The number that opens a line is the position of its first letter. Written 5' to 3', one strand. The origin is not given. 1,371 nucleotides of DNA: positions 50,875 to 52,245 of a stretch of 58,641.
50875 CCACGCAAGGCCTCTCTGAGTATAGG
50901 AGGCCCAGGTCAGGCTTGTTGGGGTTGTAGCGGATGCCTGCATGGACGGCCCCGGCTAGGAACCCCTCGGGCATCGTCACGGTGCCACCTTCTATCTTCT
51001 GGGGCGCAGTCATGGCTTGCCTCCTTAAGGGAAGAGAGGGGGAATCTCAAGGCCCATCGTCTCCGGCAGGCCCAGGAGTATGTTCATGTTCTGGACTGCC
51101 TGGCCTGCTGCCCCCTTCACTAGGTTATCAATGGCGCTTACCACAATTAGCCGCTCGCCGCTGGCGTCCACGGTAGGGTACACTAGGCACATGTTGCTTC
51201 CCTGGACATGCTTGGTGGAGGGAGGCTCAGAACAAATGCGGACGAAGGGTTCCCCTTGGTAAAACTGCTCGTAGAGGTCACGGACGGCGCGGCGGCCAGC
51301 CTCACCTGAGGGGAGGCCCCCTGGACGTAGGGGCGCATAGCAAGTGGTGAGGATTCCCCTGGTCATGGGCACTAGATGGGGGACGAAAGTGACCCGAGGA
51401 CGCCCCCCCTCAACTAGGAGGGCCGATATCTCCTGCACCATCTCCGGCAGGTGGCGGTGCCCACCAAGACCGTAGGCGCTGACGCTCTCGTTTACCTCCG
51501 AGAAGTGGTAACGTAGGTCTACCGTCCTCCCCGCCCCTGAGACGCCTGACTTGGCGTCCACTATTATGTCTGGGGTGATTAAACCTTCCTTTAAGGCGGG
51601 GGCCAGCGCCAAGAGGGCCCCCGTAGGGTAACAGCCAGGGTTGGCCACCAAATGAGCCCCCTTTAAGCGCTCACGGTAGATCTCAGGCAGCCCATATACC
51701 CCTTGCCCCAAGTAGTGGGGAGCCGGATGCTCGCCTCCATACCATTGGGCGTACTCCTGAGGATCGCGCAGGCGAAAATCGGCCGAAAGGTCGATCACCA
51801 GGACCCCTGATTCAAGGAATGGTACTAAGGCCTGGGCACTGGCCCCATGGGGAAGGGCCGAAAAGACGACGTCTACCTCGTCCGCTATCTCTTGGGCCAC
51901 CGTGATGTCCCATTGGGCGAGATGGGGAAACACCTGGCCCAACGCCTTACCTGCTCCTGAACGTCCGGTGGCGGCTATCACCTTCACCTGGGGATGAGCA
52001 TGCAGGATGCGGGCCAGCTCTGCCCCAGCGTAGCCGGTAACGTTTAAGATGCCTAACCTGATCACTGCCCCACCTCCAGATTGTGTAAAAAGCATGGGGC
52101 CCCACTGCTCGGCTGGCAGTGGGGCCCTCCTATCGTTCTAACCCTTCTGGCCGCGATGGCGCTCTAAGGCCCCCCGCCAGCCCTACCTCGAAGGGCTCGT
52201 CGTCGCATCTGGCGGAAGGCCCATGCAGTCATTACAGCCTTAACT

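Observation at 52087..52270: Candidate transcription attenuator for the arg operon: Arg-codon-rich leader peptide followed by a strong terminator hairpin just before the argC SD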

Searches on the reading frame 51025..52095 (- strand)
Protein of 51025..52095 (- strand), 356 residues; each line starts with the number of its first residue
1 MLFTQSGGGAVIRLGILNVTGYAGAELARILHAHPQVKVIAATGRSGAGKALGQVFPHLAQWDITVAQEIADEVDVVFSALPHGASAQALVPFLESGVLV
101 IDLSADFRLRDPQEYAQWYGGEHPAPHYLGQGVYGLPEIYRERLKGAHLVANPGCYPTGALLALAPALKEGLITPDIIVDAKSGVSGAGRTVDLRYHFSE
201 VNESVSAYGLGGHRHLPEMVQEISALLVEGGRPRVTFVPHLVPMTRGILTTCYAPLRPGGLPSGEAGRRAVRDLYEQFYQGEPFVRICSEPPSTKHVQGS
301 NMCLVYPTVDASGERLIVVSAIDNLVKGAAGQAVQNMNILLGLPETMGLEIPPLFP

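Call 4: search_protein_families(library=ncbifam, proteins=[window:51025-52095:-])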
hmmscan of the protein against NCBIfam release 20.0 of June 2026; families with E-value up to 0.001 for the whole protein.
window:51025-52095:- (356 aa): 6 families
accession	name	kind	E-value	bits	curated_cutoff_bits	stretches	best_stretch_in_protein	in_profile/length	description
TIGR01850.1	argC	equivalog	1.2e-123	412.7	233.6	1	13-356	2-345/345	N-acetyl-gamma-glutamyl-phosphate reductase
TIGR01851.1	argC_other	equivalog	1.4e-31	109.9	229.85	1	133-343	90-310/310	N-acetyl-gamma-glutamyl-phosphate reductase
NF006416.0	PRK08664.1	subfamily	1e-13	51.2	232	1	12-110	4-113/350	aspartate-semialdehyde dehydrogenase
TIGR00978.1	asd_EA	equivalog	5.7e-13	48.6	301.2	1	12-190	1-181/342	aspartate-semialdehyde dehydrogenase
NF011456.0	PRK14874.1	equivalog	1.8e-07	30.5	223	0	12-109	5-102/346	aspartate-semialdehyde dehydrogenase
TIGR01296.1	asd_B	equivalog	0.00017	20.8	324.2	0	137-190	106-161/339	aspartate-semialdehyde dehydrogenase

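Call 8: find_homologous_proteins(query=window:51025-52065:-)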
Query window:51025-52065:- (346 aa): 8000 proteins with E <= 0.001 among 8000 candidates; the best 120 are listed.
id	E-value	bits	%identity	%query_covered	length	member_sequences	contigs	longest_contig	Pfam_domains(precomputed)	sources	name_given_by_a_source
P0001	6.1e-228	774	99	100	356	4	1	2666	PF22698.2,PF02774.24,PF01118.31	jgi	-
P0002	3.3e-182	624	78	100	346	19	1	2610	PF22698.2,PF02774.24,PF01118.31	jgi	jgi:N-acetyl-gamma-glutamyl-phosphate reductase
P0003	5.3e-174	597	77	100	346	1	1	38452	PF22698.2,PF02774.24,PF01118.31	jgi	-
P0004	4.1e-172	590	75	100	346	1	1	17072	PF22698.2,PF02774.24,PF01118.31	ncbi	-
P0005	9.3e-164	563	69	100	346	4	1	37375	PF22698.2,PF02774.24,PF01118.31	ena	-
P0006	4.1e-163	561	71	100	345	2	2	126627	PF22698.2,PF02774.24,PF01118.31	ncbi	-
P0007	7.8e-162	557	69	100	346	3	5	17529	PF22698.2,PF02774.24,PF01118.31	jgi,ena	jgi:N-acetyl-gamma-glutamyl-phosphate reductase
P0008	1.7e-160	552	68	100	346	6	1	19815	PF22698.2,PF02774.24,PF01118.31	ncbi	-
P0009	7.6e-155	534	69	100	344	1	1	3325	PF22698.2,PF02774.24,PF01118.31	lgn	-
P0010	2.5e-152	525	66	100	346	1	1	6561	PF22698.2,PF02774.24,PF01118.31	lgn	-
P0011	4.4e-152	525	66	100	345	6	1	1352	PF22698.2,PF02774.24,PF01118.31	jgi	-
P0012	4.9e-152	524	67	100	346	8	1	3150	PF22698.2,PF02774.24,PF01118.31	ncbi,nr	ncbi:MAG TPA: N-acetyl-gamma-glutamyl-phosphate reductase [Dehalococcoidia bacterium]|nr:N-acetyl-ga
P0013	1.4e-151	523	64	100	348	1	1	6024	PF22698.2,PF02774.24,PF01118.31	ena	-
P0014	2.6e-151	522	66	100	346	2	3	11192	PF22698.2,PF02774.24,PF01118.31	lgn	-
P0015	4.0e-151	521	66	100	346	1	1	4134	PF22698.2,PF02774.24,PF01118.31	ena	-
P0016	5.2e-151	521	68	100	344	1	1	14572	PF22698.2,PF02774.24,PF01118.31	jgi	-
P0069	6.9e-148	511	66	100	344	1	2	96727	PF22698.2,PF02774.24,PF01118.31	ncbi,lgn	-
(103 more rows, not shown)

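Call 11: find_related_loci(query=A1, collection=genome_contigs, flank=3000)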
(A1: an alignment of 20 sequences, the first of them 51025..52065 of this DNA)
Query A1 (346 aa) in genome_contigs; peptide patterns used: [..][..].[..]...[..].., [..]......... (x = any residue, [..] = any of these).
600 stretches matched a pattern (row limit reached: there are more); 598 encode a relative of the query (tblastn E <= 1e-3); the best 80 are kept; 80 distinct loci.
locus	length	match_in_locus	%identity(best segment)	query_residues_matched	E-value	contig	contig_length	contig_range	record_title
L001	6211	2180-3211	66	1-346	2e-151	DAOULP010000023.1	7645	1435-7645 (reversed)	MAG TPA_asm: Dehalococcoidia bacterium isolate W31_46 k127_958231, whole genome shotgun sequence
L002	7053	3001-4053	62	1-346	2e-149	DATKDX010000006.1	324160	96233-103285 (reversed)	MAG TPA_asm: Dehalococcoidia bacterium isolate SMAG_U14484 k141_2918869, whole genome shotgun sequence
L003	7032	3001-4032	62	1-346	8e-142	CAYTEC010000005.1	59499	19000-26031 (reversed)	MAG TPA_asm: uncultured Dehalococcoidia bacterium isolate SRP308112_co1_438 genome assembly, contig: NODE_444_length_594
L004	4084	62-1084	60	3-346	1e-141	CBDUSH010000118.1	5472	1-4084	MAG TPA_asm: uncultured bacterium isolate SRR22302368_concoct_39 genome assembly, contig: ERZ25747235.9530, whole genome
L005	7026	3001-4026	59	3-346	8e-140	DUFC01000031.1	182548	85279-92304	MAG TPA_asm: Dehalococcoidia bacterium isolate W498 Contig31, whole genome shotgun sequence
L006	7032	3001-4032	59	2-346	1e-139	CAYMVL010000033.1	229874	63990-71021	MAG TPA_asm: uncultured Dehalococcoidales bacterium isolate SRP067234_co1_282 genome assembly, contig: k99_82140, whole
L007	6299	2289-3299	61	3-346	1e-139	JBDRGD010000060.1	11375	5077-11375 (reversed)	MAG: Chloroflexota bacterium isolate MEGAHIT-group-1.411 k141_2034131, whole genome shotgun sequence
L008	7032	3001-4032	59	2-346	6e-139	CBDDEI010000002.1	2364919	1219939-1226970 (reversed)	MAG: Dehalococcoidia bacterium isolate bf458f4b-15b8-4b1a-845f-e047e3056d72 genome assembly, contig: contig_2, whole gen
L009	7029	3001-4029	60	1-346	6e-139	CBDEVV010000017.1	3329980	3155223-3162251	MAG: Dehalococcoidia bacterium isolate ccfee1fd-fe4d-4b79-97f1-fb044a699873 genome assembly, contig: contig_16, whole ge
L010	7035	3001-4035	59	2-346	1e-138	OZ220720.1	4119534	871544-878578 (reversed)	MAG: Dehalococcoidia bacterium isolate c1ccb28d-03af-49da-9b48-84a9185dfe7a genome assembly, chromosome: 1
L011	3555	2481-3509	60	2-346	1e-142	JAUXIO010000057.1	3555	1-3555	MAG: Dehalococcoidia bacterium isolate CSMAG_2983 CSMAG_2983_k119_1309700_length_3555_cov_6.0000, whole genome shotgun s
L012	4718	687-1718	58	2-346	3e-137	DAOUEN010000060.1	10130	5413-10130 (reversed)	MAG TPA_asm: Dehalococcoidia bacterium isolate N6_289 k139_389729, whole genome shotgun sequence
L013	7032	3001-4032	57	2-346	4e-136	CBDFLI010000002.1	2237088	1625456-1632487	MAG: Dehalococcoidia bacterium isolate 3868ca1d-e66c-4e0d-8479-4eac5413e7ea genome assembly, contig: contig_2, whole gen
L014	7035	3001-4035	59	2-346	1e-135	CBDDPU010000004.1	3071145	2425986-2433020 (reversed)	MAG: Dehalococcoidia bacterium isolate f7799225-1c54-49ab-8ee4-b01798a0f060 genome assembly, contig: contig_4, whole gen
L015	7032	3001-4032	57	2-346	2e-135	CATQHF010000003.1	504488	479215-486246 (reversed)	MAG: uncultured Dehalococcoidia bacterium isolate d4f5feb4-fdfc-4e97-8847-3d8bbc0da2e6 genome assembly, contig: contig_3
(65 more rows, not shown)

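Call 13: find_encoding_contigs(protein=P0003, flank=3000, max_places=4)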
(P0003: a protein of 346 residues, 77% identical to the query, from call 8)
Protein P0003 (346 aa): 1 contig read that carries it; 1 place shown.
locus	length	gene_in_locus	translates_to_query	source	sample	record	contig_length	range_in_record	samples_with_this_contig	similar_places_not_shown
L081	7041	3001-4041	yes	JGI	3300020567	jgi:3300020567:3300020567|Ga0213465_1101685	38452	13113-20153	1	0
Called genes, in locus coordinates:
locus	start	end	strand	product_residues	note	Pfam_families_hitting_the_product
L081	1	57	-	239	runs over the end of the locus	PF00116:COX2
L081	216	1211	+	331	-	PF01022:HTH_5, PF12840:HTH_20, PF24270:HTH_Cmi2_C (faint), PF25213:HVO_A0261_N, PF07730:HisKA_3, PF02518:HATPase_c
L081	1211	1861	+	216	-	PF00072:Response_reg, PF08281:Sigma70_r4_2, PF00196:GerE, PF13384:HTH_23 (weak)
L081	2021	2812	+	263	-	PF00378:ECH_1, PF16113:ECH_2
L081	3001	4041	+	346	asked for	PF01118:Semialdhyde_dh, PF22698:Semialdhyde_dhC_1, PF02774:Semialdhyde_dhC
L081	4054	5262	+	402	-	PF01960:ArgJ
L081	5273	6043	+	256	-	PF00696:AA_kinase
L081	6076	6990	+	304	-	PF00582:Usp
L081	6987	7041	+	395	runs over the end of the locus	PF00202:Aminotran_3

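Call 14: find_encoding_contigs(protein=P0004, flank=3000, max_places=4)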
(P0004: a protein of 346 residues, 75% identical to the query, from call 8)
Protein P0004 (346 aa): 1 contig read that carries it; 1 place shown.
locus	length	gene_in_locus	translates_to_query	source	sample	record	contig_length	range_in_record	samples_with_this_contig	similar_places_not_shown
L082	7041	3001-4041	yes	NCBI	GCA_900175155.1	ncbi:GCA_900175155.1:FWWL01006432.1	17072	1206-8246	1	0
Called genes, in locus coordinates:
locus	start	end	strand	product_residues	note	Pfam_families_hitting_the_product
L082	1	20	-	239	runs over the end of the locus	PF00116:COX2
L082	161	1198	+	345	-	PF01022:HTH_5, PF09339:HTH_IclR (weak), PF12802:MarR_2, PF12840:HTH_20, PF19187:HTH_PafC (weak), PF25213:HVO_A0261_N (weak), PF07730:HisKA_3, PF02518:HATPase_c, +1 more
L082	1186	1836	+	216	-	PF00072:Response_reg, PF08281:Sigma70_r4_2, PF00196:GerE, PF13384:HTH_23 (weak)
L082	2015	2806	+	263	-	PF00378:ECH_1, PF16113:ECH_2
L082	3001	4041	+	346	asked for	PF01118:Semialdhyde_dh, PF22698:Semialdhyde_dhC_1, PF02774:Semialdhyde_dhC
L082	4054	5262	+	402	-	PF01960:ArgJ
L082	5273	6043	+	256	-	PF00696:AA_kinase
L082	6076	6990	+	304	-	PF00582:Usp, PF03129:HGTP_anticodon (faint), PF00582:Usp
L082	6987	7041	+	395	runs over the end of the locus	PF00202:Aminotran_3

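Call 15: find_encoding_contigs(protein=P0002, flank=3000, max_places=4)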
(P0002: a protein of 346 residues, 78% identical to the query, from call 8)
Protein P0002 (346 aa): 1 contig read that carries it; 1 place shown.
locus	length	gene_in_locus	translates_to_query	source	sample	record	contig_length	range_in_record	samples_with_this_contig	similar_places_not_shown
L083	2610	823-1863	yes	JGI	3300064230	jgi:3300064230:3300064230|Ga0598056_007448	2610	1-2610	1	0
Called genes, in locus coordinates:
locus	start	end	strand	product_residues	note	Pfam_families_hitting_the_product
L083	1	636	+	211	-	?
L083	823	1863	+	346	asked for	PF01118:Semialdhyde_dh, PF22698:Semialdhyde_dhC_1, PF02774:Semialdhyde_dhC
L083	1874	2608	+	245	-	?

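Call 16: find_encoding_contigs(protein=P0006, flank=3000, max_places=4)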
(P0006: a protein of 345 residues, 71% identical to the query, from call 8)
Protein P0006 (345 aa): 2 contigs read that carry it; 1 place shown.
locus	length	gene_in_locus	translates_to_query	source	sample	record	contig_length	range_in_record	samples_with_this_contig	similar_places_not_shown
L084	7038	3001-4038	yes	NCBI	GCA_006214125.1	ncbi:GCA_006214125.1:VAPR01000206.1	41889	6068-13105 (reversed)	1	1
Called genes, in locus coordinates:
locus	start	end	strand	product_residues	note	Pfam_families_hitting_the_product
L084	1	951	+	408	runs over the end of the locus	PF07690:MFS_1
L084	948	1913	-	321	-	PF00586:AIRS, PF02769:AIRS_C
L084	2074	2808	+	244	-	PF00730:HhH-GPD, PF00633:HHH (faint)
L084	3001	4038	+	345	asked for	PF01118:Semialdhyde_dh, PF22698:Semialdhyde_dhC_1, PF02774:Semialdhyde_dhC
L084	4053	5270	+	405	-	PF01960:ArgJ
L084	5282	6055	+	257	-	PF00696:AA_kinase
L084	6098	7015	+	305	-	PF00582:Usp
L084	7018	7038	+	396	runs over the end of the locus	PF00202:Aminotran_3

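Call 18: find_encoding_contigs(protein=P0005, flank=3000, max_places=4)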
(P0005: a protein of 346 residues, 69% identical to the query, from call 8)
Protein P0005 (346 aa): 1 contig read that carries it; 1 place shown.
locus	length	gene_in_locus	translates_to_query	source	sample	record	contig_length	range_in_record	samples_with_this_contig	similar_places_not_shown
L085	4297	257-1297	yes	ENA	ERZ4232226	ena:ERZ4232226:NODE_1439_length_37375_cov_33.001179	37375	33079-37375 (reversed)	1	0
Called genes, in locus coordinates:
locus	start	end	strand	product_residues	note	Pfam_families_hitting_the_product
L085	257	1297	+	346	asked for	PF01118:Semialdhyde_dh, PF22698:Semialdhyde_dhC_1, PF02774:Semialdhyde_dhC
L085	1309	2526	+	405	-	PF01960:ArgJ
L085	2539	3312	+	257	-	PF00696:AA_kinase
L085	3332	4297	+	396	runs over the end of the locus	PF00202:Aminotran_3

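Call 19: find_encoding_contigs(protein=P0007, flank=3000, max_places=5)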
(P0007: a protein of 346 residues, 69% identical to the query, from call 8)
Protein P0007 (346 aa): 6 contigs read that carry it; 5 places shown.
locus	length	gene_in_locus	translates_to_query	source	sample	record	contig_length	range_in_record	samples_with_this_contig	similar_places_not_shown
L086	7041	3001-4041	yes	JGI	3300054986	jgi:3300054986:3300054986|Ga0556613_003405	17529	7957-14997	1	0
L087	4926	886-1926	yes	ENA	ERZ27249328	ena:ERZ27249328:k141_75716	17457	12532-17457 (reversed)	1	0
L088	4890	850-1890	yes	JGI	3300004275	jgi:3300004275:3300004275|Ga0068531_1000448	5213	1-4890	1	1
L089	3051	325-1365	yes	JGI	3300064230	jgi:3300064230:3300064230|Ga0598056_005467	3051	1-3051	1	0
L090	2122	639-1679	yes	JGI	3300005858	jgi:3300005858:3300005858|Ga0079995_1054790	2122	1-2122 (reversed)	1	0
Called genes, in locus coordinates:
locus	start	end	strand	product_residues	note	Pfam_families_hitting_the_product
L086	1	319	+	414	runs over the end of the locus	PF02515:CoA_transf_3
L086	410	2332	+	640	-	PF16177:ACAS_N, PF00501:AMP-binding, PF13193:AMP-binding_C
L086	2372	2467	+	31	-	-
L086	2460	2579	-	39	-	-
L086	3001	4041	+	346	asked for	PF01118:Semialdhyde_dh, PF22698:Semialdhyde_dhC_1, PF02774:Semialdhyde_dhC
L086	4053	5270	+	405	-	PF01960:ArgJ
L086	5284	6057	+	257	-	PF00696:AA_kinase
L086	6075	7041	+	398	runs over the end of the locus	PF00202:Aminotran_3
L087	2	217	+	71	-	?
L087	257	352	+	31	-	-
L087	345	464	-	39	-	-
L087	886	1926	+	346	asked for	PF01118:Semialdhyde_dh, PF22698:Semialdhyde_dhC_1, PF02774:Semialdhyde_dhC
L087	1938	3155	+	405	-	PF01960:ArgJ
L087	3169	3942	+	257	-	PF00696:AA_kinase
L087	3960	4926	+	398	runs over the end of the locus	PF00202:Aminotran_3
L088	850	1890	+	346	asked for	PF01118:Semialdhyde_dh, PF22698:Semialdhyde_dhC_1, PF02774:Semialdhyde_dhC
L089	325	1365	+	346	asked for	PF01118:Semialdhyde_dh, PF22698:Semialdhyde_dhC_1, PF02774:Semialdhyde_dhC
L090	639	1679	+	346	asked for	PF01118:Semialdhyde_dh, PF22698:Semialdhyde_dhC_1, PF02774:Semialdhyde_dhC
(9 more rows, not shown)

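Call 20: find_encoding_contigs(protein=P0008, flank=3000, max_places=4)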
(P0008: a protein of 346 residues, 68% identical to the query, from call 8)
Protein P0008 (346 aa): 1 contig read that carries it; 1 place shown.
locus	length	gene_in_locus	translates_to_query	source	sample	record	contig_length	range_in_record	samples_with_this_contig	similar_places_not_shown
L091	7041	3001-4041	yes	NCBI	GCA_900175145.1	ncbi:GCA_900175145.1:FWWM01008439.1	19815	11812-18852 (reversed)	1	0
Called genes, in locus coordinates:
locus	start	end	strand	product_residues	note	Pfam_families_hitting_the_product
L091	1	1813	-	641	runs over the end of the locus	PF00501:AMP-binding, PF23562:AMP-binding_C_3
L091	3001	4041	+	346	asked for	PF01118:Semialdhyde_dh, PF22698:Semialdhyde_dhC_1, PF02774:Semialdhyde_dhC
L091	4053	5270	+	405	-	PF01960:ArgJ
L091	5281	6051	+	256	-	PF00696:AA_kinase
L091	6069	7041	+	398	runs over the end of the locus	PF00202:Aminotran_3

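Call 41: list_cluster_members(proteins=[P0004, P0006, P0008, P0001])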
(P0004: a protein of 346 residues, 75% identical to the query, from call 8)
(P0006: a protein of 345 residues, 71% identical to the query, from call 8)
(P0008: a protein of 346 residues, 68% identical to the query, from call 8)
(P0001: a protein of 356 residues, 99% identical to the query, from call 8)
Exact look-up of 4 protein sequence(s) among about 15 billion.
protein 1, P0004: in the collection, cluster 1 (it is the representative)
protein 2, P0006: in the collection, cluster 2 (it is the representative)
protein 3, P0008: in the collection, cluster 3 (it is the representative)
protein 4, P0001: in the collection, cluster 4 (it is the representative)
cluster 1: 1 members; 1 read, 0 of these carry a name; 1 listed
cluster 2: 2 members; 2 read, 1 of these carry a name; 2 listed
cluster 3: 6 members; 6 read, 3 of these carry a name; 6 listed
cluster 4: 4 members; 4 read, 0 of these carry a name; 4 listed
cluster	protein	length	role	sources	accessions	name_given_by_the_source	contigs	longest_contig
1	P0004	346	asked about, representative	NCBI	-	-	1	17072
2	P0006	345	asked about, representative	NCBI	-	-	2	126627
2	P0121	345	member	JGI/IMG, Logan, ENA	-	N-acetyl-gamma-glutamyl-phosphate reductase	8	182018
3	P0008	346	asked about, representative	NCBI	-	-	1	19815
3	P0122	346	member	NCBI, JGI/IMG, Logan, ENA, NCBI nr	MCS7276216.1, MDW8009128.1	MAG: N-acetyl-gamma-glutamyl-phosphate reductase [Dehalococcoidia bacterium] | N-acetyl-gamma-glutamyl-phosphate reductase | N-acetyl-gamma-glutamyl-phosphate reductase [Dehalococcoidia bacterium]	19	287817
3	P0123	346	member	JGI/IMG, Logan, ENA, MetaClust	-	\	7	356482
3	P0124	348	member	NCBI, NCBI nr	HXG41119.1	MAG TPA: N-acetyl-gamma-glutamyl-phosphate reductase [Dehalococcoidia bacterium] | N-acetyl-gamma-glutamyl-phosphate reductase [Dehalococcoidia bacterium]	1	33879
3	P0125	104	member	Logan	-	-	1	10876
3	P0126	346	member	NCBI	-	-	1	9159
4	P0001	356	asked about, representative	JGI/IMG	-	-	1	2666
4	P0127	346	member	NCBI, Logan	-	-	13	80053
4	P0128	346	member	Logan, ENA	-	-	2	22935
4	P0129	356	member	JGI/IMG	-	-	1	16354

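Call 52: find_encoding_contigs(protein=P0016, flank=1500, max_places=3)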
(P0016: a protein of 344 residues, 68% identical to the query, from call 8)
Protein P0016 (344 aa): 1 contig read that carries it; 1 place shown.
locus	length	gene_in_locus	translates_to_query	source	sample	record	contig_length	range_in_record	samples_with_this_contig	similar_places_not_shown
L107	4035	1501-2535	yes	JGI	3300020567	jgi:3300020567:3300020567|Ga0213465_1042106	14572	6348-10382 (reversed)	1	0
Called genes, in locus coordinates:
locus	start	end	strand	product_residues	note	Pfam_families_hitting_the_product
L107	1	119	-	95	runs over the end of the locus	-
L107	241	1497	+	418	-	PF00994:MoCF_biosynth, PF18146:CinA_KH, PF02464:CinA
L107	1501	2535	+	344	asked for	PF01118:Semialdhyde_dh, PF22698:Semialdhyde_dhC_1, PF02774:Semialdhyde_dhC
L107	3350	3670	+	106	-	PF00829:Ribosomal_L21p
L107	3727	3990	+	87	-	PF01016:Ribosomal_L27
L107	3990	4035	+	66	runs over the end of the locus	-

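Call 53: find_encoding_contigs(protein=P0009, flank=1500, max_places=3)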
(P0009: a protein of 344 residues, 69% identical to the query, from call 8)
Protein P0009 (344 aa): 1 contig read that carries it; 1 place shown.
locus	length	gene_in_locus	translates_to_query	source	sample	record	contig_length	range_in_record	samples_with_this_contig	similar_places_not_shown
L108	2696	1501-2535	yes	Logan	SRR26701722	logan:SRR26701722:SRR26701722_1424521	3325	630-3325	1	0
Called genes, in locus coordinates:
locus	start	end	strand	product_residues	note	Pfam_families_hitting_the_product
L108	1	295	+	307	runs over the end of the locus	?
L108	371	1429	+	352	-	-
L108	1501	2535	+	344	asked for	PF01118:Semialdhyde_dh, PF22698:Semialdhyde_dhC_1, PF02774:Semialdhyde_dhC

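Call 54: find_encoding_contigs(protein=P0069, flank=1500, max_places=3)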
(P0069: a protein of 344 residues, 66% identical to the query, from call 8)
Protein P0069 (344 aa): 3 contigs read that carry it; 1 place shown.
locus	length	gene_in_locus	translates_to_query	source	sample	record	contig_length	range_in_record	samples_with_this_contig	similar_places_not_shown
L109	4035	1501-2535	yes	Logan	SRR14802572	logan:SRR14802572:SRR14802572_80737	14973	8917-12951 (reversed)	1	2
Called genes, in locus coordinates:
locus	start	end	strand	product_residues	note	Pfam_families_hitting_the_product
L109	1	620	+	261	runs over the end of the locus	PF13490:zf-HC2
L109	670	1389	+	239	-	PF04402:SIMPL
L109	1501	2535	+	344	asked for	PF01118:Semialdhyde_dh, PF22698:Semialdhyde_dhC_1, PF02774:Semialdhyde_dhC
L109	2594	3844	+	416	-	PF01960:ArgJ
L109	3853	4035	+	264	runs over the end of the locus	PF00696:AA_kinase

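Call 55: find_encoding_contigs(protein=P0010, flank=1500, max_places=3)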
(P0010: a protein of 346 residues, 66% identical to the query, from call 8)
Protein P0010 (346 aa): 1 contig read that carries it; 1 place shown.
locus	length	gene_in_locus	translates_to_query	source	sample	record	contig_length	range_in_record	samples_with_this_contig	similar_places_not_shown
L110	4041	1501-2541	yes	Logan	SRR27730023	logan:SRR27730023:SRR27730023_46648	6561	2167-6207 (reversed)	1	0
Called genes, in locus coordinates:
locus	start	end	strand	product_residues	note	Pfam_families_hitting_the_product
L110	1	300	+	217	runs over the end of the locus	?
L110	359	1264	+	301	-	PF04055:Radical_SAM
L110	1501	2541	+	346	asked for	PF01118:Semialdhyde_dh, PF22698:Semialdhyde_dhC_1, PF02774:Semialdhyde_dhC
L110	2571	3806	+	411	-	PF01960:ArgJ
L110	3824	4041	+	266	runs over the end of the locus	PF00696:AA_kinase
